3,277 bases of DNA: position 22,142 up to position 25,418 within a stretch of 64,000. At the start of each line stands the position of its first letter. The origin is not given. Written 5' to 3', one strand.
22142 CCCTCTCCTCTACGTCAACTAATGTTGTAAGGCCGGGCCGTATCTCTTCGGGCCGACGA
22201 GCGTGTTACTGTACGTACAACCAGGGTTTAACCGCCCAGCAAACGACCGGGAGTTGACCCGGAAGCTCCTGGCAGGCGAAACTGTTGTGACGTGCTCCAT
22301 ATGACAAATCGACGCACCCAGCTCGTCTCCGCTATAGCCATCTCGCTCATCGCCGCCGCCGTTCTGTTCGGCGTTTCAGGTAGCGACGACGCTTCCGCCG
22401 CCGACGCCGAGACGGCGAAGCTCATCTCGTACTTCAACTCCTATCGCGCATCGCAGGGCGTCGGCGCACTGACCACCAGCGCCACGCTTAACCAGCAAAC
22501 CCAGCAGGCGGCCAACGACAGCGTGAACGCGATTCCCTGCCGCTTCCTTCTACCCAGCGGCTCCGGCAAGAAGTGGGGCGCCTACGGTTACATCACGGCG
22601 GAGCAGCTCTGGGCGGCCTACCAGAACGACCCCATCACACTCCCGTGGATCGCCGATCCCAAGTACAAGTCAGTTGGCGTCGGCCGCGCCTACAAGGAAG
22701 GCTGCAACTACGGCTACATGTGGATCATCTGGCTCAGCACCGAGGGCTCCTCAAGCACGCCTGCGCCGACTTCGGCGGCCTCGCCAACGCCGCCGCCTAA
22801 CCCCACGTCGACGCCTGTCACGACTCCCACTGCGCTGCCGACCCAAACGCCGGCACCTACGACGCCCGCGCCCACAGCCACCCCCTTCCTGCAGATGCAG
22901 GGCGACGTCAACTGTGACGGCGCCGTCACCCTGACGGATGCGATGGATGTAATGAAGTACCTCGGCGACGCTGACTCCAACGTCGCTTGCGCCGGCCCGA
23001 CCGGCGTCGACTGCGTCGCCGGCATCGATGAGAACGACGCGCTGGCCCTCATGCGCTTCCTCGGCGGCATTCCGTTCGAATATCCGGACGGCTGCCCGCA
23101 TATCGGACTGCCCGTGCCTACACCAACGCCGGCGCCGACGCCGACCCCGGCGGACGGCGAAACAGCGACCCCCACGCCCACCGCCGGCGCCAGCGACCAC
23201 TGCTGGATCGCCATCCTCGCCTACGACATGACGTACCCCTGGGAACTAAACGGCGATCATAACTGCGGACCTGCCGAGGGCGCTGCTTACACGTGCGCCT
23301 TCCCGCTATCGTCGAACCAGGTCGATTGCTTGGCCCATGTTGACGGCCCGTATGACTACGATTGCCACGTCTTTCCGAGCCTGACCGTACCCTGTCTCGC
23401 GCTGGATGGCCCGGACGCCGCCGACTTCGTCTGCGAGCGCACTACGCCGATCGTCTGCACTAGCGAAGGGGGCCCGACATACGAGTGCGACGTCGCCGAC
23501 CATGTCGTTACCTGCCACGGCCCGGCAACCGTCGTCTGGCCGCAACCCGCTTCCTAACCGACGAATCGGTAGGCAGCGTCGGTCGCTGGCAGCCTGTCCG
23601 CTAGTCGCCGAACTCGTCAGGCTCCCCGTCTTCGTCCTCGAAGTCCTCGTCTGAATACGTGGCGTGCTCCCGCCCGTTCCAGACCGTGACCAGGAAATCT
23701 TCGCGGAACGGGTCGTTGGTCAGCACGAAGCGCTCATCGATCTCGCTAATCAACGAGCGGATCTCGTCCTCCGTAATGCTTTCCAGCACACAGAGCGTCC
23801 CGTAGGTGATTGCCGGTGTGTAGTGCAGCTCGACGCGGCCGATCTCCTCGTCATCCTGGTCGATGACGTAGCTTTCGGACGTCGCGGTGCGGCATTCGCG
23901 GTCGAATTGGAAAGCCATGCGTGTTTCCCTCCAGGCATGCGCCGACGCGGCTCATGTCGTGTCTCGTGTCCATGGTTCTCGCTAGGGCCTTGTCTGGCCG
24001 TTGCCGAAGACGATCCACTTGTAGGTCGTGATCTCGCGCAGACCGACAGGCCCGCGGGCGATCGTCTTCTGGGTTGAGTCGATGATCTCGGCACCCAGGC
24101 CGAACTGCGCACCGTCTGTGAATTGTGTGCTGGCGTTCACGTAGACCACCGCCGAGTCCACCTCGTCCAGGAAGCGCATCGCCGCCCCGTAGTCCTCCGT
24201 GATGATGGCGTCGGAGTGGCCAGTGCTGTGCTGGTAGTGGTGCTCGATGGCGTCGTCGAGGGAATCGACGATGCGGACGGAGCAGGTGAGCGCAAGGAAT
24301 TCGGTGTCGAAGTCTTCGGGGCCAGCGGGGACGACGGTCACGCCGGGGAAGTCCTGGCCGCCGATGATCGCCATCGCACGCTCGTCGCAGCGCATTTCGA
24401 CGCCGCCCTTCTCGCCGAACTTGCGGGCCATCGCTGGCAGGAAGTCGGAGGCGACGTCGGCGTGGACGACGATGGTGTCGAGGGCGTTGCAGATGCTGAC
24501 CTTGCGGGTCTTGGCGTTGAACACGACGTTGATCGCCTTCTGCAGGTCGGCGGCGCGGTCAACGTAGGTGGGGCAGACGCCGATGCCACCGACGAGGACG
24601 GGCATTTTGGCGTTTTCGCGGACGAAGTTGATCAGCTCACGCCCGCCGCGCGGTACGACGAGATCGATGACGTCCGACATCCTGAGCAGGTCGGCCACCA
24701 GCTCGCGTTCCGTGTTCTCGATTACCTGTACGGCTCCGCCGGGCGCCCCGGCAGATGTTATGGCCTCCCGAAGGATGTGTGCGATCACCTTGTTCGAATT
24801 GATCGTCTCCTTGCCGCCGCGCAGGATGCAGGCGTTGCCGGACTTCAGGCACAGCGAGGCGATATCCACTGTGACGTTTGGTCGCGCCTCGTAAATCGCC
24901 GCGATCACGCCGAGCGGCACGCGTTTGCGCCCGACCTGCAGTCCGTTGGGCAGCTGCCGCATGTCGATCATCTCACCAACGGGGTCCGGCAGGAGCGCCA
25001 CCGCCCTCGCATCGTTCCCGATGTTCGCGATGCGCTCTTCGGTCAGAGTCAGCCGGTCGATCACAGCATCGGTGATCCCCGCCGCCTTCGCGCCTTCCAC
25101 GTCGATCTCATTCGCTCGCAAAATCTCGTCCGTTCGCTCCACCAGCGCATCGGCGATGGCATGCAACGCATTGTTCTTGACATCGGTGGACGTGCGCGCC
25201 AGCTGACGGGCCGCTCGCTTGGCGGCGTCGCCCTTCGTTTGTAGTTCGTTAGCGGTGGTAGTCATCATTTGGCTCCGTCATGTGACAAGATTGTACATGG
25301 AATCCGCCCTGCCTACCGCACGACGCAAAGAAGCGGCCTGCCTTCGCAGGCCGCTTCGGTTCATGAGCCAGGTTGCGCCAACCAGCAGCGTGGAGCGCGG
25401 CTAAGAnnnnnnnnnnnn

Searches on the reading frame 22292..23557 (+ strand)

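Call 77: search_protein_families(library=pfam, proteins=[window:22292-23557:+], max_evalue=0.00001)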
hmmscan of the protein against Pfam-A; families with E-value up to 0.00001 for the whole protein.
window:22292-23557:+ (421 aa): 1 family
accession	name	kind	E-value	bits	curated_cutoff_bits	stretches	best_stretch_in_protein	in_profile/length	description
PF00188.32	CAP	-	1.8e-06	29.2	21.1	1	46-144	2-113/117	Cysteine-rich secretory protein family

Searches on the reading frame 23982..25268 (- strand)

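Call 77: search_protein_families(library=pfam, proteins=[window:23982-25268:-], max_evalue=0.00001)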
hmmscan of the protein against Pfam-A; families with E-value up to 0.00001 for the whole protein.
window:23982-25268:- (428 aa): 1 family
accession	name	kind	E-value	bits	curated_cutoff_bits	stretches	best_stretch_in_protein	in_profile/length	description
PF00171.27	Aldedh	-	2.6e-23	82.7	23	1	4-284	26-293/461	Aldehyde dehydrogenase family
